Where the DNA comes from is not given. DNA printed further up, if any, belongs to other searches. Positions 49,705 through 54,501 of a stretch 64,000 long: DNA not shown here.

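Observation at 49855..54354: Stand-alone about 1500-aa GHKL-ATPase / SF2-helicase fusion protein: candidate undescribed single-gene defence or genome-maintenance factor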

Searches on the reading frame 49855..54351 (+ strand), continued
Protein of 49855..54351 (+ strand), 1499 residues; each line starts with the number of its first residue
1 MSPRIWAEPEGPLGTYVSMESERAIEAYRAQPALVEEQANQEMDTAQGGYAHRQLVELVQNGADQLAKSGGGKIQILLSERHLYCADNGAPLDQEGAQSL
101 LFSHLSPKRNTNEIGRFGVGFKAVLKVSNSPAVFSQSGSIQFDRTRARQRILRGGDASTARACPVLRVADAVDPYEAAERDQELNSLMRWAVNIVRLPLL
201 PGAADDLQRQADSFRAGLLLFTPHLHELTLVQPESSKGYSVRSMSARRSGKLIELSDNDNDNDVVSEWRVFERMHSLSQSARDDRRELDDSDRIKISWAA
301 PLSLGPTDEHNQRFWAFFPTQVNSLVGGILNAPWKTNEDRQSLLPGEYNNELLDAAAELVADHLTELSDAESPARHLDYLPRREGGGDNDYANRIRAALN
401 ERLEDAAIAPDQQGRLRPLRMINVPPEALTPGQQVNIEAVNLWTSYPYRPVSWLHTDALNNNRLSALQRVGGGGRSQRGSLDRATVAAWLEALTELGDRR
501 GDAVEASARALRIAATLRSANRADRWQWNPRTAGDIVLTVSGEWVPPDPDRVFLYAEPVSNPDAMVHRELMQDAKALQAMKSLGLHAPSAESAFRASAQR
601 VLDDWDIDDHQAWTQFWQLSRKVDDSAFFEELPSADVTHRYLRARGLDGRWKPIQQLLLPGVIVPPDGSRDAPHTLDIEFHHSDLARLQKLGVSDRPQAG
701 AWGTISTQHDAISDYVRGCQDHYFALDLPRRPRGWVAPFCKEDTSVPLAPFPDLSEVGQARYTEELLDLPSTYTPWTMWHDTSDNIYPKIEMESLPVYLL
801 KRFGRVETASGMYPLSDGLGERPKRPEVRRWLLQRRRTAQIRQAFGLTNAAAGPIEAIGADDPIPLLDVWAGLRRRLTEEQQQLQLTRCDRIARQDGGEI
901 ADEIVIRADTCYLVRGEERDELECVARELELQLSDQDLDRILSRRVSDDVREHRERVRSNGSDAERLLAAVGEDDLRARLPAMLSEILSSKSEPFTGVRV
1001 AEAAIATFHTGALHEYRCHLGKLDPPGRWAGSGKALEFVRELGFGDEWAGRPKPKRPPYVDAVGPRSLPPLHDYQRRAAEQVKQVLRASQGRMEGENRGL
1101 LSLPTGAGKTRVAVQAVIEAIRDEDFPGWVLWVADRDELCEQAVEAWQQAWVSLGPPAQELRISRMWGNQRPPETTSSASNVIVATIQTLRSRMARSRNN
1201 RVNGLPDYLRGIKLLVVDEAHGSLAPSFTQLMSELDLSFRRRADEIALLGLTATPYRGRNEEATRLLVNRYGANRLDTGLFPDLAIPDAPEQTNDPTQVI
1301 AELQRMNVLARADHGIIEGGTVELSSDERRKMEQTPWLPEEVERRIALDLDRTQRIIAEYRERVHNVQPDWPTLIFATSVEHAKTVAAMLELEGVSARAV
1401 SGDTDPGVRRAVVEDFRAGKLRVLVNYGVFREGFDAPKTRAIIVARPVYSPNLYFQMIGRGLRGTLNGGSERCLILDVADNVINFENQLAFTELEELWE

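Call 78: search_dna_similar(query=window:49855-54351:+, collection=plasmids, mode=protein, max_rows=15)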
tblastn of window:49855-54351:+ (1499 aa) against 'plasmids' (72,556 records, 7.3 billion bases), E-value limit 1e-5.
Records with a match: 261; places in all: 272; records where one place covers at least 80% of the query: 0.
Best place of each record, by identity: <60% 261.
By first word of the organism name: Pseudomonas 24; Acinetobacter 19; Klebsiella 17; Nostoc 14; Enterococcus 11; Salmonella 8; Escherichia 7; Picosynechococcus 6; Apilactobacillus 6; Hymenobacter 5; and 98 more.
By predicted mobility (MOB-suite, as given by PLSDB): non-mobilizable 172; mobilizable 49; conjugative 40.
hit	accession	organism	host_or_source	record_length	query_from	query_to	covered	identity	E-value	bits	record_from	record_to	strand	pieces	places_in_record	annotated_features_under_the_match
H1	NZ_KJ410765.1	Arthrobacter sp. 68b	-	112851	5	693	46%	32.4%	6e-72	275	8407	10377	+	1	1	hypothetical protein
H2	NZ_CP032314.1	Pannonibacter phragmitetus BB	cell culture,soil under ...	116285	961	1498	36%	29.4%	3e-40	172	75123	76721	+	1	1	DEAD/DEAH box helicase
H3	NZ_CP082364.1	Bacillus badius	bacterial cell,soil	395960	1028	1499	31%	32.6%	5e-54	217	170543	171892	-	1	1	DEAD/DEAH box helicase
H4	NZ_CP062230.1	Mesorhizobium onobrychidis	Sainfoin,pure bacterial culture,Nodule ...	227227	1055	1499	30%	32.0%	4e-46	191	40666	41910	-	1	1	DEAD/DEAH box helicase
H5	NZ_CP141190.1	Hymenobacter sp. GOD-10R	single cell,Crepidiastrum sonchifolium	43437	1066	1498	29%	31.7%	1e-42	180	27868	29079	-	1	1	DEAD/DEAH box helicase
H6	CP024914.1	Cyanobacterium sp. HL-69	cell culture,enrichment cultures from ...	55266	1070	1498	29%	31.6%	5e-44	184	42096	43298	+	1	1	Type I restriction-modification system, restriction subunit R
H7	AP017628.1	Pleomorphomonas sp. SM30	-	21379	1071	1499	29%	31.6%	8e-40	170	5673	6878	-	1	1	type I restriction enzyme EcoKI subunit R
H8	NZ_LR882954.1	Planktothrix agardhii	-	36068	1070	1498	29%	31.4%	7e-43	180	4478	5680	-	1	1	DEAD/DEAH box helicase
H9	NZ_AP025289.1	Treponema saccharophilum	-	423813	1026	1498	32%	28.2%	8e-42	177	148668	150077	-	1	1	DEAD/DEAH box helicase family protein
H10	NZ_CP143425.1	Roseobacter litoralis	Fucus vesiculosus var. spiralis,cell ...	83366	1071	1498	29%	31.1%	5e-40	171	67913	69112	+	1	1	DEAD/DEAH box helicase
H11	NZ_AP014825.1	Geminocystis sp. NIES-3709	-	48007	1070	1498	29%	30.7%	1e-41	176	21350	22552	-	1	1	DEAD/DEAH box helicase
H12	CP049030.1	Rhodobacteraceae bacterium SC52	Apostichopus japonicus,pure ...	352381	1055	1484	29%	30.5%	6e-44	184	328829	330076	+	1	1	DEAD/DEAH box helicase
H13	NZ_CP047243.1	Trichormus variabilis 0441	cell culture,thermal spring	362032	1070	1498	29%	29.6%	1e-40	173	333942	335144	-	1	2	DEAD/DEAH box helicase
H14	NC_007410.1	Trichormus variabilis ATCC 29413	-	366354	1070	1498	29%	29.6%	1e-40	173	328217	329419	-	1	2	DEAD/DEAH box helicase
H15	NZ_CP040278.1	Nostoc sp. C052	Blasia pusilla,pure culture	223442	1063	1482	28%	29.0%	4e-28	132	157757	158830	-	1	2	DEAD/DEAH box helicase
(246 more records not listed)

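Call 79: get_annotated_region(hit=H1, flank=8000)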
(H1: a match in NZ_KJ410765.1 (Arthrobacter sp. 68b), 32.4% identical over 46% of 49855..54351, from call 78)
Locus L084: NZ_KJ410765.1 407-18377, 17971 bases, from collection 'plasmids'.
description: Arthrobacter sp. 68b plasmid p2MP, complete sequence
organism: Arthrobacter sp. 68b (NCBI taxid 311808)
taxonomy: Bacteria; Actinomycetota; Actinomycetes; Micrococcales; Micrococcaceae; Arthrobacter; Arthrobacter sp. 68b
host: -; source: -; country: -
typing (MOB-suite, as given by PLSDB): mobilizable; replicon rep_cluster_1670; relaxase MOBP
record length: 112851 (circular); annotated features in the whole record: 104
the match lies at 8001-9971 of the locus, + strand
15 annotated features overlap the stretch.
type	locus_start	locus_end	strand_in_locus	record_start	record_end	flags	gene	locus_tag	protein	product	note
CDS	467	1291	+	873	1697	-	-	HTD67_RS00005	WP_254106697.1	AAA family ATPase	-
CDS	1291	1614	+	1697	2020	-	-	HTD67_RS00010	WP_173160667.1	hypothetical protein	-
CDS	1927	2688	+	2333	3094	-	-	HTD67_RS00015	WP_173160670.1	hypothetical protein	-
CDS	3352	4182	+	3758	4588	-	-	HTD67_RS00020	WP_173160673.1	hypothetical protein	-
CDS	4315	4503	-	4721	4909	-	-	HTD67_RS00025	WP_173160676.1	hypothetical protein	-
CDS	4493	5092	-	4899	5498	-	-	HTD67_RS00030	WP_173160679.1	recombinase family protein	GO:0006310 - DNA recombination [Evidence IEA]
CDS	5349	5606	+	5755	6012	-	-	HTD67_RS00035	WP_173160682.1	DUF2188 domain-containing protein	-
CDS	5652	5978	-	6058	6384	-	-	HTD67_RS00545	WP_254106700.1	universal stress protein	-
CDS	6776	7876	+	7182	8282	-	-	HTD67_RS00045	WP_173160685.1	DNA cytosine methyltransferase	GO:0006304 - DNA modification [Evidence IEA]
CDS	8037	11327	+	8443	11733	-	-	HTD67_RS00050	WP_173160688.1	hypothetical protein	-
CDS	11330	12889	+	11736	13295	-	-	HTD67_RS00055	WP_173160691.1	ATP-binding protein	-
CDS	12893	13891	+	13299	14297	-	-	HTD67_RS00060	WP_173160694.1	PD-(D/E)XK motif protein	-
CDS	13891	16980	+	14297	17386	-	-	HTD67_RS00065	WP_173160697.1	Z1 domain-containing protein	-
CDS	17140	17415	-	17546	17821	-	-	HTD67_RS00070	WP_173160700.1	hypothetical protein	-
CDS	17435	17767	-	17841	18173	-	-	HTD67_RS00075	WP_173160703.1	hypothetical protein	-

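Call 80: get_annotated_region(hit=H2, flank=8000)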
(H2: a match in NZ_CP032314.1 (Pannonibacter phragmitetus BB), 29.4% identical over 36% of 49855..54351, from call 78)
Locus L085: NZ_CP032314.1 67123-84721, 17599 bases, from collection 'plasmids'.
description: Pannonibacter phragmitetus BB plasmid p.BB_2, complete sequence
organism: Pannonibacter phragmitetus BB (NCBI taxid 1402210)
taxonomy: Bacteria; Pseudomonadota; Alphaproteobacteria; Hyphomicrobiales; Stappiaceae; Pannonibacter; Pannonibacter phragmitetus; Pannonibacter phragmitetus BB
host: -; source: cell culture,soil under chromium-containing slag heap; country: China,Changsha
typing (MOB-suite, as given by PLSDB): non-mobilizable; mating-pair formation MPF_T
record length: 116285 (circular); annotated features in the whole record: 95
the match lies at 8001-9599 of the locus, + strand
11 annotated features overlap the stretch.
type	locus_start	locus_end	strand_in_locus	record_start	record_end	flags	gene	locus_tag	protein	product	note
CDS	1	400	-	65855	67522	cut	-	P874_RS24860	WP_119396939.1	ParB N-terminal domain-containing protein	-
CDS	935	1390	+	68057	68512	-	-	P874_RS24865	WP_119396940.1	hypothetical protein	-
CDS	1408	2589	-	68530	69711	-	-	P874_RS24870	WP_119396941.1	cysteine desulfurase family protein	-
CDS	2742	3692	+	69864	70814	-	-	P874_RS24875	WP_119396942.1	DUF4007 family protein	-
CDS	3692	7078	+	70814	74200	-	-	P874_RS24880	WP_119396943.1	ATP-binding protein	-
CDS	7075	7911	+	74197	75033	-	-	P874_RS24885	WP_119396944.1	phosphoadenosine phosphosulfate reductase family protein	-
CDS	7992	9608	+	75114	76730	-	-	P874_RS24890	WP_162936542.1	DEAD/DEAH box helicase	-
CDS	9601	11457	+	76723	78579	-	-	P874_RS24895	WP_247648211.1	ATP-binding protein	-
CDS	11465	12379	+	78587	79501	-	-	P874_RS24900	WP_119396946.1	phospholipase D family protein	-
CDS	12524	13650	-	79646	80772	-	-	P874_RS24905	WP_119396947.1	IS3 family transposase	-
CDS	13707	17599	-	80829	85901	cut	-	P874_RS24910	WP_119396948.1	N-6 DNA methylase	-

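Call 81: search_protein_families(library=pfam, proteins=[L084:8037-11324:+, L084:11330-12886:+, L084:12893-13888:+, L084:13891-16977:+, L085:7992-9605:+, L085:9601-11454:+, L085:11465-12376:+], max_evalue=0.01)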
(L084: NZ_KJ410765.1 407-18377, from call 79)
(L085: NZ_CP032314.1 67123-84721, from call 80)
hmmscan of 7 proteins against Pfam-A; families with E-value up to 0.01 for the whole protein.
L084:8037-11324:+ (1096 aa): 1 family
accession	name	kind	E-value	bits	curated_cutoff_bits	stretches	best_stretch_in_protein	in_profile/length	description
PF25794.1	SACS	-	4.2e-08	33.7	32.8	1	64-121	66-124/247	Sacsin domain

L084:11330-12886:+ (519 aa): 2 families
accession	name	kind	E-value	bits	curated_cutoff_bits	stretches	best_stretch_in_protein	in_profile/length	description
PF13589.12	HATPase_c_3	-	3.6e-20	72.8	25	1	32-122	2-95/137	Histidine kinase-, DNA gyrase B-, and HSP90-like ATPase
PF02518.31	HATPase_c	-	8.4e-07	29.9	26.4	1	33-107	6-80/111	Histidine kinase-, DNA gyrase B-, and HSP90-like ATPase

L084:12893-13888:+ (332 aa): 1 family
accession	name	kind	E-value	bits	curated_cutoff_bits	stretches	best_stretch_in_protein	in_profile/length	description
PF14390.12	DUF4420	-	7.1e-35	121.1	27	1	104-291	103-296/306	Putative PD-(D/E)XK family member, (DUF4420)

L084:13891-16977:+ (1029 aa): 1 family
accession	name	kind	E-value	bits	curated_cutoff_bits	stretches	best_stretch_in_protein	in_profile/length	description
PF10593.14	Z1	-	1.2e-48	166.2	25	1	510-765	2-218/228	Z1 domain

L085:7992-9605:+ (538 aa): 5 families
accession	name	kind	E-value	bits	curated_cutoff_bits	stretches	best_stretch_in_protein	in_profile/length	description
PF04851.21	ResIII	-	2.8e-20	73.3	22.5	1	134-303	2-163/164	Type III restriction enzyme, res subunit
PF00271.37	Helicase_C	-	2.5e-12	47.5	23.5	1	395-499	5-108/110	Helicase conserved C-terminal domain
PF00270.35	DEAD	-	1.2e-09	38.6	26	1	147-307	7-165/167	DEAD/DEAH box helicase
PF18766.7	SWI2_SNF2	-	2.8e-06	27.6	26.7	1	139-305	1-158/221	SWI2/SNF2 ATPase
PF13604.12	AAA_30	-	0.00029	21.1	27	1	147-297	9-123/191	AAA domain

L085:9601-11454:+ (618 aa): 3 families
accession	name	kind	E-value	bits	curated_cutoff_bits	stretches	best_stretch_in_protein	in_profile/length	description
PF13589.12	HATPase_c_3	-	4.9e-20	72.4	25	1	40-163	4-119/137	Histidine kinase-, DNA gyrase B-, and HSP90-like ATPase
PF02518.31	HATPase_c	-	0.0022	18.8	26.4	1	42-123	9-81/111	Histidine kinase-, DNA gyrase B-, and HSP90-like ATPase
PF25794.1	SACS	-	0.0061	16.8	32.8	0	36-118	15-105/247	Sacsin domain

L085:11465-12376:+ (304 aa): 2 families
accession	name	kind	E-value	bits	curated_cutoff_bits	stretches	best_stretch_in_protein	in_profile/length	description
PF13091.12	PLDc_2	-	3.7e-05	24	27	1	10-120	3-116/132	PLD-like domain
PF00614.28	PLDc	-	0.0016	18.8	21.9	1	81-101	4-25/28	Phospholipase D Active site motif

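Call 96: find_encoding_contigs(protein=P0055, flank=6000, max_places=2)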
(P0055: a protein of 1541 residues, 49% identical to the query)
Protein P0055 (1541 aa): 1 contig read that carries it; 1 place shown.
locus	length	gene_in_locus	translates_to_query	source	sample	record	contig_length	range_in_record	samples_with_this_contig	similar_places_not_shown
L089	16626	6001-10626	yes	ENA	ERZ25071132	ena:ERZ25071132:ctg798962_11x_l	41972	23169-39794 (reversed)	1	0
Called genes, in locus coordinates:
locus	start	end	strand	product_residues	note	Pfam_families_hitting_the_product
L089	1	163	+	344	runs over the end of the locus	PF00291:PALP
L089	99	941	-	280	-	PF10127:RlaP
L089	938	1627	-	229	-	PF10127:RlaP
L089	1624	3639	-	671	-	PF00920:ILVD_EDD_N, PF24877:ILV_EDD_C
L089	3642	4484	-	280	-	PF01557:FAA_hydrolase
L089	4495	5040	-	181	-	PF05685:Uma2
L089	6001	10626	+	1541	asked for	PF15919:HicB_lk_antitox (weak), PF21748:UPF0150 (weak), PF25794:SACS (weak), PF00270:DEAD, PF04851:ResIII, PF00271:Helicase_C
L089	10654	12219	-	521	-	PF09820:AAA-ATPase_like, PF08011:PDDEXK_9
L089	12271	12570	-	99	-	PF13560:HTH_31, PF01381:HTH_3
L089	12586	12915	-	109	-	PF05015:HigB-like_toxin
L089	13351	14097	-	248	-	PF13635:DUF4143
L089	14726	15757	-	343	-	PF00202:Aminotran_3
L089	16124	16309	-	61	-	-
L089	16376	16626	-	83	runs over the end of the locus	-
